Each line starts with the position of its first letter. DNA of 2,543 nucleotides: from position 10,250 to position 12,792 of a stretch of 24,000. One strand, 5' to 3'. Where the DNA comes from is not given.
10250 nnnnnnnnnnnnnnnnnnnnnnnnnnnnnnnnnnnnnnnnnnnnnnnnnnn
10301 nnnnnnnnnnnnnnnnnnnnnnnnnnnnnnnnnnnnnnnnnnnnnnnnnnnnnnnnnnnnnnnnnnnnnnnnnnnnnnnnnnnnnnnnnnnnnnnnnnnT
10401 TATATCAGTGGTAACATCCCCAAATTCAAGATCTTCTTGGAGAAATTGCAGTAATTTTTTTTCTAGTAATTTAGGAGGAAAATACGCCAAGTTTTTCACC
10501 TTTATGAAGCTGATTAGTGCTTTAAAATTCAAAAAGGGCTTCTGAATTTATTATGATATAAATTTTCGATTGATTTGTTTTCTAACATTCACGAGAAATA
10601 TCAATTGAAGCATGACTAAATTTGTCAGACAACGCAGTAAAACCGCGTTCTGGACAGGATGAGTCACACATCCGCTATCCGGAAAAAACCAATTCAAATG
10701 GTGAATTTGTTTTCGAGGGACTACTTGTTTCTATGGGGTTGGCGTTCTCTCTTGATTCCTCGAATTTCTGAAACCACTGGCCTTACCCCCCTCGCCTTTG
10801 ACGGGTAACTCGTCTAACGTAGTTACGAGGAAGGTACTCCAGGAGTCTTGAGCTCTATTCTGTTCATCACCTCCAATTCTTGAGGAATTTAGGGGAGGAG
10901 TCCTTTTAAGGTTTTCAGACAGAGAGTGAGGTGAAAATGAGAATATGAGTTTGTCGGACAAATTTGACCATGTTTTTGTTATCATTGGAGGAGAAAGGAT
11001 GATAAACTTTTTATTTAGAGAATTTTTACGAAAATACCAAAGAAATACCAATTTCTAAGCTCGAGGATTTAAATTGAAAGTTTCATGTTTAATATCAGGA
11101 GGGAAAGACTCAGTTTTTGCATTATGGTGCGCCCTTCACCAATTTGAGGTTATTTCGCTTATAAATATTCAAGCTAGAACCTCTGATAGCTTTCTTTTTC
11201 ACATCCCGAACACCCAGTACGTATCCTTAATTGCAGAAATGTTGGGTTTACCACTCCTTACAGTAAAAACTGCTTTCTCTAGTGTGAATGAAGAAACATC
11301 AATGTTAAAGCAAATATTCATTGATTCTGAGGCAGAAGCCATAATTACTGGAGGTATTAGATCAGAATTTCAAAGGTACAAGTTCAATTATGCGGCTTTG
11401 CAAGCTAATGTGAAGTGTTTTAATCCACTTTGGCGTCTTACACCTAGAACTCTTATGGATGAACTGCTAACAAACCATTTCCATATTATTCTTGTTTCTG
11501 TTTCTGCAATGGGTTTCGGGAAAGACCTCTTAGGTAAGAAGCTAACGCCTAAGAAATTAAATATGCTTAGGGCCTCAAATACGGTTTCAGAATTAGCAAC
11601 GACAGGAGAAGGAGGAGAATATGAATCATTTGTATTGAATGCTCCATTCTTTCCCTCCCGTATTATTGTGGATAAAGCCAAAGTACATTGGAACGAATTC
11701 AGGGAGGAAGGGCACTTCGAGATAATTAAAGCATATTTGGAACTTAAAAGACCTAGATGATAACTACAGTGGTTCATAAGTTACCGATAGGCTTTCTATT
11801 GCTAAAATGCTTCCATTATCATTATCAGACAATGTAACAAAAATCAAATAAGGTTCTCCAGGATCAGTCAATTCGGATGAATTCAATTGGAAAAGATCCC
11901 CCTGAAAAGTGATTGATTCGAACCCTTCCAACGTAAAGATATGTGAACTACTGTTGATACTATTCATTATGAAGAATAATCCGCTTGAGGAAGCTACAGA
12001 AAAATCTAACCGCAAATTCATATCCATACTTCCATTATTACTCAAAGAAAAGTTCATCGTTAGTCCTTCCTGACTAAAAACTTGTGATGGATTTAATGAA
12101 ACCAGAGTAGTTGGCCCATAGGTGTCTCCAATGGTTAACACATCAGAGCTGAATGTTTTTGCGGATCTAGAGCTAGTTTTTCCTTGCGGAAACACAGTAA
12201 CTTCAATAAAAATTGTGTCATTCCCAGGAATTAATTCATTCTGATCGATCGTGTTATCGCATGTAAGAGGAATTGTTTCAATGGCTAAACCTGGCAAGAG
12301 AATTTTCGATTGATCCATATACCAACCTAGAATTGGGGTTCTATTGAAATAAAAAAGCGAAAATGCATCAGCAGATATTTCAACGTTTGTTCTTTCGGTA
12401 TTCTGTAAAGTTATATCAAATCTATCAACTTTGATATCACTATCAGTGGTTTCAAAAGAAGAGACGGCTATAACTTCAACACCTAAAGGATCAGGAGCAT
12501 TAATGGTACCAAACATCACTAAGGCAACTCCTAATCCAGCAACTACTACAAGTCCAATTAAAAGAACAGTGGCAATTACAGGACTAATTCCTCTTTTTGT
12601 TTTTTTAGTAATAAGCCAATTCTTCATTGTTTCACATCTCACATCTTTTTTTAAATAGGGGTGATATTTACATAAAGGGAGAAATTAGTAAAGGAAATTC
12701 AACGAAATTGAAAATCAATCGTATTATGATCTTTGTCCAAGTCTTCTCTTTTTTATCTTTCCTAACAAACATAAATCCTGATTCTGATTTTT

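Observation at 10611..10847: Repeat family: a ~237-nt GC-enriched element present twice in inverted orientation, both times in divergent promoter regions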

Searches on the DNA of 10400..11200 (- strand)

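Call 5: search_rna_families(source=window, start=10400, end=11200, threshold=evalue, max_evalue=10)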
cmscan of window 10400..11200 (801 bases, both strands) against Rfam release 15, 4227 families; matches with E-value up to 10: 6.
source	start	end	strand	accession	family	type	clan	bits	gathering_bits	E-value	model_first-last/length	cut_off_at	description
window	10411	10536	-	RF02921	RT-14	Gene; sRNA;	-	21.7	48.1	1.7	1-144/144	no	RT-14 RNA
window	10506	10590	+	RF00328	snoZ161_228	Gene; snRNA; snoRNA; CD-box;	CL00056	18.4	45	1.8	1-93/93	no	Small nucleolar RNA Z161/Z228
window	10506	10575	+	RF01176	snR78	Gene; snRNA; snoRNA; CD-box;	CL00063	17.9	48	6.8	1-82/82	no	Small nucleolar RNA snR78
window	10933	11016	+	RF01285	snoU31b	Gene; snRNA; snoRNA; CD-box;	-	15.7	37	5.5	1-86/86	no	Small nucleolar RNA U31b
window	10692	10757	+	RF00530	snoMe28S-Cm2645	Gene; snRNA; snoRNA; CD-box;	CL00069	14.7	48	9.6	1-75/75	no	Small nucleolar RNA Me28S-Cm2645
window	11007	11044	-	RF02098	DGCR5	Gene; lncRNA;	-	14.5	50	7.4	1-49/49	no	DiGeorge syndrome critical region gene 5 conserved region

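Call 83: build_rna_model(alignment_id=A2, structure=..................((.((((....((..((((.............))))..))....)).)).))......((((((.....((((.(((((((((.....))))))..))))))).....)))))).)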
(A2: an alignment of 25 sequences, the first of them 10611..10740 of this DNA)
Model R1 built from alignment A2 (25 sequences, 133 columns); structure: as given.
model positions 130; base pairs 31; branch points 1; effective number of sequences 1.89; information 0.59 bits per position. Calibrated on 0.2 Mb of random sequence (short: E-values are rough).
structure used (alignment columns):
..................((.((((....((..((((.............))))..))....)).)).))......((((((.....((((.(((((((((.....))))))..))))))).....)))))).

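Call 86: search_with_rna_model(model_id=R1, sources=[window, L001, L002, L003, L004, L005, L006, L007, L008, L009, L010, L011, L012, L013, L014, L015, L016, L017, L018, L019, L020, L021, L022, L023, L028, L029, L031, L032, L033, L037], max_evalue=1, make_alignment=true)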
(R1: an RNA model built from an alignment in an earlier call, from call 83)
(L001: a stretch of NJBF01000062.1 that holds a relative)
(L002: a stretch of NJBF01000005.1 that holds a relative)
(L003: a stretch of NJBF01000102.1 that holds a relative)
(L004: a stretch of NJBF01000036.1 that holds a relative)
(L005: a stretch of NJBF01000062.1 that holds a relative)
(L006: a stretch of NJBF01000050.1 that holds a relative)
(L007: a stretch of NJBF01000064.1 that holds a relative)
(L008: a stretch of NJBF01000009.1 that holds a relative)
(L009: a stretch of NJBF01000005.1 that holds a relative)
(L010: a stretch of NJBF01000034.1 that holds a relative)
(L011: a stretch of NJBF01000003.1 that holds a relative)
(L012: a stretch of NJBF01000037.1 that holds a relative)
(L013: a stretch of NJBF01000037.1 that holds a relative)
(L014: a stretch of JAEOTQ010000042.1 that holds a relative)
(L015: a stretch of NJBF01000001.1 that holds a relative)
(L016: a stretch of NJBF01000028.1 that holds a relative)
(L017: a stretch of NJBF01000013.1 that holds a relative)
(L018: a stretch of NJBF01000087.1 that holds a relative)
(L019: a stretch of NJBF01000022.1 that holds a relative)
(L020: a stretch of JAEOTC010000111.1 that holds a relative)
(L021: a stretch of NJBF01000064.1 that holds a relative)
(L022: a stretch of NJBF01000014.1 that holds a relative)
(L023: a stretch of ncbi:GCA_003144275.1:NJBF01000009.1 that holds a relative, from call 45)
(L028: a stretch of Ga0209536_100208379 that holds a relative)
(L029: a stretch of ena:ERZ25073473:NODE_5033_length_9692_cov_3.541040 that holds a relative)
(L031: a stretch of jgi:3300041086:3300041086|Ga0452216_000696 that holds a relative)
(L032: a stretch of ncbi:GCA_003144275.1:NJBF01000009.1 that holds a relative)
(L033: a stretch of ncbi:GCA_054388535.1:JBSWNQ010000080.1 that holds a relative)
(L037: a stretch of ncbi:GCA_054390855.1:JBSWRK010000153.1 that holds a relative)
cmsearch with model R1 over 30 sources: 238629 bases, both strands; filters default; matches with E-value up to 1: 41.
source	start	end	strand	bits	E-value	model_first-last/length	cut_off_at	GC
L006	298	427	+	149.2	3.8e-37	1-130/130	no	0.38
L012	3368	3497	+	146.4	2.1e-36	1-130/130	no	0.4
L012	6165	6294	-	145.5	3.6e-36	1-130/130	no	0.39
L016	953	1082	-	144.9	5.1e-36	1-130/130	no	0.41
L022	5917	6046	+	144.7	5.8e-36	1-130/130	no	0.41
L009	1020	1149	-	142.6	2.1e-35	1-130/130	no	0.44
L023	2770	2899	+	139.6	1.3e-34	1-130/130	no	0.4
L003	10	126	+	137.7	4.1e-34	14-130/130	no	0.46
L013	10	126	+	137.7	4.1e-34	14-130/130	no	0.46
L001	3924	4051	+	137.4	5.1e-34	1-130/130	no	0.43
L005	4462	4589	-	137.4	5.1e-34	1-130/130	no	0.43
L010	3830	3957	-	137.4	5.1e-34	1-130/130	no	0.43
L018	6770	6897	-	136.3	1e-33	1-130/130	no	0.44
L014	4856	4985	-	136.2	1.1e-33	1-130/130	no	0.42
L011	267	394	+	135.6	1.5e-33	1-130/130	no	0.42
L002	5740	5868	+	134.5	2.9e-33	1-130/130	no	0.43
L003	2750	2878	+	130.3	3.8e-32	1-130/130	no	0.4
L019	5039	5167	-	127.2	2.5e-31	1-130/130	no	0.47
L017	4763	4892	-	126.6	3.6e-31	1-130/130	no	0.43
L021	2650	2779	+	125.8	6.1e-31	1-130/130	no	0.45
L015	808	936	-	122.2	5.3e-30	1-130/130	no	0.41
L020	4155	4284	+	119.8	2.4e-29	1-130/130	no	0.44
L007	6012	6140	-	113.9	8.5e-28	1-130/130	no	0.43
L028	1697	1825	-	108.8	1.9e-26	1-130/130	no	0.45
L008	5197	5327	+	100.8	2.5e-24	1-130/130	no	0.4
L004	1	109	-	98.1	1.3e-23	1-111/130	3'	0.45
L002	5277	5405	-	91.9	5.8e-22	1-130/130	no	0.42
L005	3353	3454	-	87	1.1e-20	1-130/130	no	0.4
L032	6158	6295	+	76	9.4e-18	1-130/130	no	0.41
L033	5161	5299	+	57.3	8.1e-13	1-130/130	no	0.4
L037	3599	3737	+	57.3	8.1e-13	1-130/130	no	0.4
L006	370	454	-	19.9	0.0067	1-130/130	no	0.32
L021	2722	2813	-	19.2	0.01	1-130/130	no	0.33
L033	596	698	-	17.9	0.023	1-130/130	no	0.31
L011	4712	4822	+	14.6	0.17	1-130/130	no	0.35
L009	981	1077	+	14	0.25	1-130/130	no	0.36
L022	5991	6044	-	13.2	0.39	75-128/130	no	0.33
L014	4858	4911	+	12.7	0.54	75-128/130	no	0.35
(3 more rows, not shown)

Alignment A6: 41 matches aligned to the model, 183 columns, each read 5' to 3' on its own strand. Consensus structure (alignment columns), stored with it:
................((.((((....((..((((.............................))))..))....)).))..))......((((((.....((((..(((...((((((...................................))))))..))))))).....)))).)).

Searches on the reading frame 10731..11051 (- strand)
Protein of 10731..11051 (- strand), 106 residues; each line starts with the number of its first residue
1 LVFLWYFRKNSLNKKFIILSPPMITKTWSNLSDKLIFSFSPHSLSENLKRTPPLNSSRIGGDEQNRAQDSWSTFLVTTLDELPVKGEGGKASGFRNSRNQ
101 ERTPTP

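Call 14: search_protein_families(library=pfam, proteins=[window:10731-11051:-], max_evalue=0.01)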
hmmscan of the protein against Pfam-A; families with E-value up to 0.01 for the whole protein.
window:10731-11051:- (106 aa): 0 families

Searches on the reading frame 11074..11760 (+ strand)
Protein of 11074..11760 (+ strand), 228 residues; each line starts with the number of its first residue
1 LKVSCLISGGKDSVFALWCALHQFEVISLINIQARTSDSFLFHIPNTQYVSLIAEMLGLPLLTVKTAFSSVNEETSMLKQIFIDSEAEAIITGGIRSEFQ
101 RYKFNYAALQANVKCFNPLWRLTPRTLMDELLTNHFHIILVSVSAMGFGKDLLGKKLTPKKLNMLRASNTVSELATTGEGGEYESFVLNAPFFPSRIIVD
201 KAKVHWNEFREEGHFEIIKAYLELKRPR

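Call 14: search_protein_families(library=pfam, proteins=[window:11074-11760:+], max_evalue=0.01)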
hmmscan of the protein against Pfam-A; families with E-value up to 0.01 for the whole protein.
window:11074-11760:+ (228 aa): 1 family
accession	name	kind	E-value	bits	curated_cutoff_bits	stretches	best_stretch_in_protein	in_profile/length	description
PF01902.24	Diphthami_syn_2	-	6.4e-51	173.4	23.2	1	1-219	1-216/219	Diphthamide synthase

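Call 43: find_homologous_proteins(query=window:11074-11760:+, max_evalue=1e-40)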
Query window:11074-11760:+ (228 aa): 99 proteins with E <= 1e-40 among 385 candidates.
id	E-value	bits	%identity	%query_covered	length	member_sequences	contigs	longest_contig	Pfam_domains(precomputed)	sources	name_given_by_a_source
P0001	4.7e-147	505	100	100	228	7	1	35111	PF28410.1,PF01902.25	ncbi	-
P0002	1.4e-114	399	80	100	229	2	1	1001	PF28410.1,PF01902.25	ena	-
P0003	3.0e-112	392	78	99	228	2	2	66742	PF28410.1,PF01902.25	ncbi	ncbi:MAG: Dph6-related ATP pyrophosphatase [Candidatus Hodarchaeales archaeon]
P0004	2.8e-111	388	77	100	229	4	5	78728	PF28410.1,PF01902.25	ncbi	ncbi:MAG: Dph6-related ATP pyrophosphatase [Candidatus Hodarchaeales archaeon]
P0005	1.7e-106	373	75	100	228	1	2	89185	PF28410.1,PF01902.25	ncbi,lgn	-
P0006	1.2e-103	363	73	97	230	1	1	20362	PF28410.1,PF01902.25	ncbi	-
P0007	2.0e-98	346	69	99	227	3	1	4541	PF28410.1,PF01902.25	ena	-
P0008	1.2e-93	331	65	99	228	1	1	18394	PF28410.1,PF01902.25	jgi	jgi:ABC transporter with metal-binding/Fe-S-binding domain ATP-binding protein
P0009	3.7e-90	319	63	100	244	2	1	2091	PF28410.1,PF01902.25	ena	-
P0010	4.4e-90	319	61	99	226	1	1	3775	PF28410.1,PF01902.25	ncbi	-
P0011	6.0e-90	319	62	99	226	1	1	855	PF28410.1,PF01902.25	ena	-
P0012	6.5e-90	319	63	99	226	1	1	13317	PF28410.1,PF01902.25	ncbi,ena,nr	ncbi:MAG: diphthine--ammonia ligase [Candidatus Heimdallarchaeota archaeon]|nr:diphthine--ammonia li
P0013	1.0e-89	318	61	99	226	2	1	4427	PF28410.1,PF01902.25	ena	-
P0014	2.1e-89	317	62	99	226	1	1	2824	PF28410.1,PF01902.25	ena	-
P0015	2.8e-89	316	61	99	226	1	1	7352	PF28410.1,PF01902.25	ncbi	ncbi:MAG: diphthine--ammonia ligase [Candidatus Hodarchaeales archaeon]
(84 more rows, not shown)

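Call 44: list_cluster_members(proteins=[P0001])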
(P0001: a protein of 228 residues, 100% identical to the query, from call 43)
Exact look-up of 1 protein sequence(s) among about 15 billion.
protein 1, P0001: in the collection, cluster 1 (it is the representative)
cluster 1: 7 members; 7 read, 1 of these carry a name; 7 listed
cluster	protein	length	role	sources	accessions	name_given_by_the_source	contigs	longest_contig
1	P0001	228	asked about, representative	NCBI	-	-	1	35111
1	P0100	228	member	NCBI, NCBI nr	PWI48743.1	hypothetical protein CEE45_04980 [Candidatus Heimdallarchaeota archaeon B3_Heim] | MAG: hypothetical protein CEE45_04980 [Candidatus Heimdallarchaeota archaeon B3_Heim]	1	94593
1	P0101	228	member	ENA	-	-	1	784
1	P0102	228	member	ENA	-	-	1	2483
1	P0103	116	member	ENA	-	-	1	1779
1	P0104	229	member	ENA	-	-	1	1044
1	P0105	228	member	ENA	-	-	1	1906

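Call 45: find_encoding_contigs(protein=P0100, flank=3000, max_places=3)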
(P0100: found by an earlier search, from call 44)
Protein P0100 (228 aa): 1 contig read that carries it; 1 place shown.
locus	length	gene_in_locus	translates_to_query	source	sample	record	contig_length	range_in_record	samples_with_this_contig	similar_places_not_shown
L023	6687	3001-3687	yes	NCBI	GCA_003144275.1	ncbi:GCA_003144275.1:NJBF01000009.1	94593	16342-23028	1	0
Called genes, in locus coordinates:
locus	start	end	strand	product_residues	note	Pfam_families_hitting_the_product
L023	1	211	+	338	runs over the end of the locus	PF00483:NTP_transferase, PF01128:IspD (weak), PF12804:NTP_transf_3, PF25084:LbH_EIF2B (faint), PF25087:GMPPB_C (weak)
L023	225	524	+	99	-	PF03819:MazG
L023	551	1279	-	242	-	PF25084:LbH_EIF2B (faint), PF25087:GMPPB_C (faint), PF00132:Hexapep (weak)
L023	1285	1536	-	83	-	-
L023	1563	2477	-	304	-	PF02749:QRPTase_N, PF01729:QRPTase_C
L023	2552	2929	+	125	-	-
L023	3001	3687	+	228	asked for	PF01902:Diphthami_syn_2_N, PF28410:Diphthami_syn_2_C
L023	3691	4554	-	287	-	-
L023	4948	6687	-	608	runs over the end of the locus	-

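Call 46: find_encoding_contigs(protein=P0102, flank=3000, max_places=3)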
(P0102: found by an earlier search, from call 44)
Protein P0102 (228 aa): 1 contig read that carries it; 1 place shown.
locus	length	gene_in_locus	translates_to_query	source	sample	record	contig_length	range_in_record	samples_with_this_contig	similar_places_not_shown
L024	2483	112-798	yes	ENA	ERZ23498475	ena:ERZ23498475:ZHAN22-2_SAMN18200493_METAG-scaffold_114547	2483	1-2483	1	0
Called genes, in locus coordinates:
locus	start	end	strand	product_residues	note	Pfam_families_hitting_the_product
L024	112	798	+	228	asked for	PF01902:Diphthami_syn_2_N, PF28410:Diphthami_syn_2_C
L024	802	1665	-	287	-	-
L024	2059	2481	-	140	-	?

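Call 47: find_encoding_contigs(protein=P0105, flank=3000, max_places=3)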
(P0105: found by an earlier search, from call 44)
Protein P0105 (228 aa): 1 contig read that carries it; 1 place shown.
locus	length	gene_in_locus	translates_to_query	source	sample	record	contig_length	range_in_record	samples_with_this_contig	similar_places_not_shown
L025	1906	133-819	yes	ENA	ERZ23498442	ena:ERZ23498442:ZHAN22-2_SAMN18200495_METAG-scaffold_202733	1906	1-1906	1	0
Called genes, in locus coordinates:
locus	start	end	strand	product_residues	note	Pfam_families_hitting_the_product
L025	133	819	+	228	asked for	PF01902:Diphthami_syn_2_N, PF28410:Diphthami_syn_2_C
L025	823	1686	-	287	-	-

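Call 51: find_encoding_contigs(protein=P0104, flank=3000, max_places=3)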
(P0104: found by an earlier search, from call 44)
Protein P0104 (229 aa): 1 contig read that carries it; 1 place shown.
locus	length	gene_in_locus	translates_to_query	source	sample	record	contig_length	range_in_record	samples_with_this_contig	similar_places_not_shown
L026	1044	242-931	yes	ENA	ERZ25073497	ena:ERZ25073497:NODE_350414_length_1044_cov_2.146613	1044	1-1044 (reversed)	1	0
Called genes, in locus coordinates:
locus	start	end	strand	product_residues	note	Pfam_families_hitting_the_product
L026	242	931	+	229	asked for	PF01902:Diphthami_syn_2_N, PF28410:Diphthami_syn_2_C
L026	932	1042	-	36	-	?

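Call 52: find_encoding_contigs(protein=P0101, flank=3000, max_places=3)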
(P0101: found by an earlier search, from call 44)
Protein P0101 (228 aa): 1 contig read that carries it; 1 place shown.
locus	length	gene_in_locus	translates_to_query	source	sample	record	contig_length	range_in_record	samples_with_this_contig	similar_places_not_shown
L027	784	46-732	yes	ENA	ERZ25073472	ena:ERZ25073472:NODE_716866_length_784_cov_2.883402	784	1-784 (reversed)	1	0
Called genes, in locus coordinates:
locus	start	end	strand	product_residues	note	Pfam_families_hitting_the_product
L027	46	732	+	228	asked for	PF01902:Diphthami_syn_2_N, PF28410:Diphthami_syn_2_C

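Call 79: find_encoding_contigs(protein=P0001, flank=600, max_places=3)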
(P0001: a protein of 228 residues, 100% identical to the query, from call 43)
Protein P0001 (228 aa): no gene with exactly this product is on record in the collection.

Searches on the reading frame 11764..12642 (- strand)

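Call 14: search_protein_families(library=pfam, proteins=[window:11764-12642:-], max_evalue=0.01)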
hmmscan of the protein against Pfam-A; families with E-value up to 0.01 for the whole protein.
window:11764-12642:- (292 aa): 1 family
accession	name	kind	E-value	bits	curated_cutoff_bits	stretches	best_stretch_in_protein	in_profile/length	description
PF07790.16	Pilin_N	-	0.0053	18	25.2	0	17-51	1-36/78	Archaeal Type IV pilin, N-terminal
